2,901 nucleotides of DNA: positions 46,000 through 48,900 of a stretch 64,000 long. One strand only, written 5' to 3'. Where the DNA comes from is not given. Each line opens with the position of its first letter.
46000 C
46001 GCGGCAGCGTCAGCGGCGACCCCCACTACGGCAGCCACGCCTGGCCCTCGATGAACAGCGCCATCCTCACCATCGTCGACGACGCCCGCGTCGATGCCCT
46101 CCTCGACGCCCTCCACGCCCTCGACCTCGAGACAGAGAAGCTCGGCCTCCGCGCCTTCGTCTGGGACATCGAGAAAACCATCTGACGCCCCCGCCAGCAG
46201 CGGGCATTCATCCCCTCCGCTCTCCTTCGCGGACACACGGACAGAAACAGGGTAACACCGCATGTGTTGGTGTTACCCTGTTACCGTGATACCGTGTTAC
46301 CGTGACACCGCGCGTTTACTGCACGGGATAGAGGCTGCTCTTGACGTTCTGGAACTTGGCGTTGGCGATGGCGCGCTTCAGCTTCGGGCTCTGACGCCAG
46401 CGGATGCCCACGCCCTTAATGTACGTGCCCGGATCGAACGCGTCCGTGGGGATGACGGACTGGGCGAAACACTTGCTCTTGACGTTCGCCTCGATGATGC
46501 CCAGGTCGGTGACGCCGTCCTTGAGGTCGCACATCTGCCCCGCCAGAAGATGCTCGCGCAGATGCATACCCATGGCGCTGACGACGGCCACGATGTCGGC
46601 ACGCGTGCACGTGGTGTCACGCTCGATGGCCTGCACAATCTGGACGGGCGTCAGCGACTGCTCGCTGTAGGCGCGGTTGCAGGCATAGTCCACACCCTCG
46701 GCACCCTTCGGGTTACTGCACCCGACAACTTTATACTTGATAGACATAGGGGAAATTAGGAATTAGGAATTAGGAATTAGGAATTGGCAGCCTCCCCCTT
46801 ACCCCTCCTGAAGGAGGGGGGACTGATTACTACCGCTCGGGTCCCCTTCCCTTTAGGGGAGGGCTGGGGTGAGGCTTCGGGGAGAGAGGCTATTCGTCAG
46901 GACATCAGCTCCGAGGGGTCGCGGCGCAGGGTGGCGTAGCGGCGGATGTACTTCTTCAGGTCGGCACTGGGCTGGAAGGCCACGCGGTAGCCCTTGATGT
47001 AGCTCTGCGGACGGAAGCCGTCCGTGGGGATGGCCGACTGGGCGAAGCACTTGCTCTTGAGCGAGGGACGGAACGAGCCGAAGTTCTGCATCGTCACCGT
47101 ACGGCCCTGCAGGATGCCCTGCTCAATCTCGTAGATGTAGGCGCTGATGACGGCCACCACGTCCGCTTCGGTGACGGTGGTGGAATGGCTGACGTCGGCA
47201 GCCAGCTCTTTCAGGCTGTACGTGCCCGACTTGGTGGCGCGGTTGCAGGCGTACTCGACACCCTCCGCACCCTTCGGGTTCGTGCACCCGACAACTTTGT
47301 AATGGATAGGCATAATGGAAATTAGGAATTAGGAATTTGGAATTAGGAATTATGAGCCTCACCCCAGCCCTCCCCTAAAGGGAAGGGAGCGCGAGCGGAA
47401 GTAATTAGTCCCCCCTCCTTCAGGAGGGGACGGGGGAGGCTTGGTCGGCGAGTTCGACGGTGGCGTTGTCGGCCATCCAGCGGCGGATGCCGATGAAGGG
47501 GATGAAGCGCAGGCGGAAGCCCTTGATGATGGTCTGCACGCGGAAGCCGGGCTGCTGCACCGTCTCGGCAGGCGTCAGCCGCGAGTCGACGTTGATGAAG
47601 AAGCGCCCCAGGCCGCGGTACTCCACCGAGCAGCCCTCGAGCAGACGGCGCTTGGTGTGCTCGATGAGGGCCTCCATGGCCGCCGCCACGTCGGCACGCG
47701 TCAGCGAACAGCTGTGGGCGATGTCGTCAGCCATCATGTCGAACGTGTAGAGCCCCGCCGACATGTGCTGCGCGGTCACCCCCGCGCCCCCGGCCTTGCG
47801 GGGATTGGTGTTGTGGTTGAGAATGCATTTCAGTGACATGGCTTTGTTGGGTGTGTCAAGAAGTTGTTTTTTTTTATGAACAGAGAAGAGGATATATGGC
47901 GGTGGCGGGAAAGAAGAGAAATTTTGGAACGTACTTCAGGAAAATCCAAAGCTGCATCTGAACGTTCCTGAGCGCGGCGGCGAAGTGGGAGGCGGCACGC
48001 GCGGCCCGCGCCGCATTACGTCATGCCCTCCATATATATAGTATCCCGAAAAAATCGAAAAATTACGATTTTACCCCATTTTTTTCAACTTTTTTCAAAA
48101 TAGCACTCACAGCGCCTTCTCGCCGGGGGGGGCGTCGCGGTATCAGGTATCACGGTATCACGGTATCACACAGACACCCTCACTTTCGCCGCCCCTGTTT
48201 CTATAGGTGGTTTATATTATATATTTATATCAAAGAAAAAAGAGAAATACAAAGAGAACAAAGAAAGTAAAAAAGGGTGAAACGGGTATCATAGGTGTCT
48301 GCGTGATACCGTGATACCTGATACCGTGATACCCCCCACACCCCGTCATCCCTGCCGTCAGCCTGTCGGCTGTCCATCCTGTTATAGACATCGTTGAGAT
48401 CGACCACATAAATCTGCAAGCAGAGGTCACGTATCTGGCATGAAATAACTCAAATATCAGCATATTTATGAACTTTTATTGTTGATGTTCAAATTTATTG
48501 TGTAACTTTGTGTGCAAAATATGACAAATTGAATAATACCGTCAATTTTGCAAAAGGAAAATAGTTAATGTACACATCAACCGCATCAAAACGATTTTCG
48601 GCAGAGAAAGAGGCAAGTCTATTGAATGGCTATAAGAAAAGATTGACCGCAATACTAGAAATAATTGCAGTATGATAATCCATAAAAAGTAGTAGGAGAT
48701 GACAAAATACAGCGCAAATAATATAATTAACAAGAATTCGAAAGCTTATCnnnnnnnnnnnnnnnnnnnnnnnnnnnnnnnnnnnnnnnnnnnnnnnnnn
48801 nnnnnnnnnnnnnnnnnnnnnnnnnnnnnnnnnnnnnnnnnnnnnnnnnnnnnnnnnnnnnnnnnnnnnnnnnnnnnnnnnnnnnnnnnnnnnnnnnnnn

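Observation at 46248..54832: Five (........)n octamer arrays confined to, and partitioning, the accessory segment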

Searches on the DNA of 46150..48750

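Call 78: search_rna_families(source=window, start=46150, end=48750, threshold=evalue, max_evalue=5)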
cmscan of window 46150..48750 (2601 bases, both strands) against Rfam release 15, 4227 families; matches with E-value up to 5: 11.
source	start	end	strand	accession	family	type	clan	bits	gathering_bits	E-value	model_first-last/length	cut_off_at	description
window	48120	48342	-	RF04276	MIR4371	Gene; miRNA;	CL00144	34.2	110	3.3e-05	1-158/158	no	MIR4371 microRNA precursor family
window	46236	46296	-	RF03588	mir-2319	Gene; miRNA;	-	26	89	0.022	1-71/71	no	mir-2319 microRNA precursor family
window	46236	46296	+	RF03588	mir-2319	Gene; miRNA;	-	23.3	89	0.12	1-71/71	no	mir-2319 microRNA precursor family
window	46791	46872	+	RF03627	mir-9168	Gene; miRNA;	-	19.5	100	1.7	1-95/95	no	mir-9168 microRNA precursor family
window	47359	47444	-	RF03627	mir-9168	Gene; miRNA;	-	19.3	100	2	1-95/95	no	mir-9168 microRNA precursor family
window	48154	48318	-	RF01005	MIR530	Gene; miRNA;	-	18.4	85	3.4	1-172/172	no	MIR530 microRNA precursor family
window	46799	46876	+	RF01762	whalefall-1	Gene; sRNA;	-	17.7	37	0.3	1-56/56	no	Whalefall-1 RNA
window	48250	48316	+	RF00382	DnaX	Cis-reg; frameshift_element;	-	16.2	35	2.3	1-65/65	no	DnaX ribosomal frameshifting element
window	48347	48430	-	RF02211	ZFAT-AS1_1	Gene; lncRNA;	-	15.9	80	3.9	1-79/79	no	ZFAT antisense RNA 1 conserved region 1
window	47355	47389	-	RF01762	whalefall-1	Gene; sRNA;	-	14.4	37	3.4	1-56/56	no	Whalefall-1 RNA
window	47498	47539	+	RF01134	sR30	Gene; snRNA; snoRNA; CD-box;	-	13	38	4.7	1-57/57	no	Small nucleolar RNA sR30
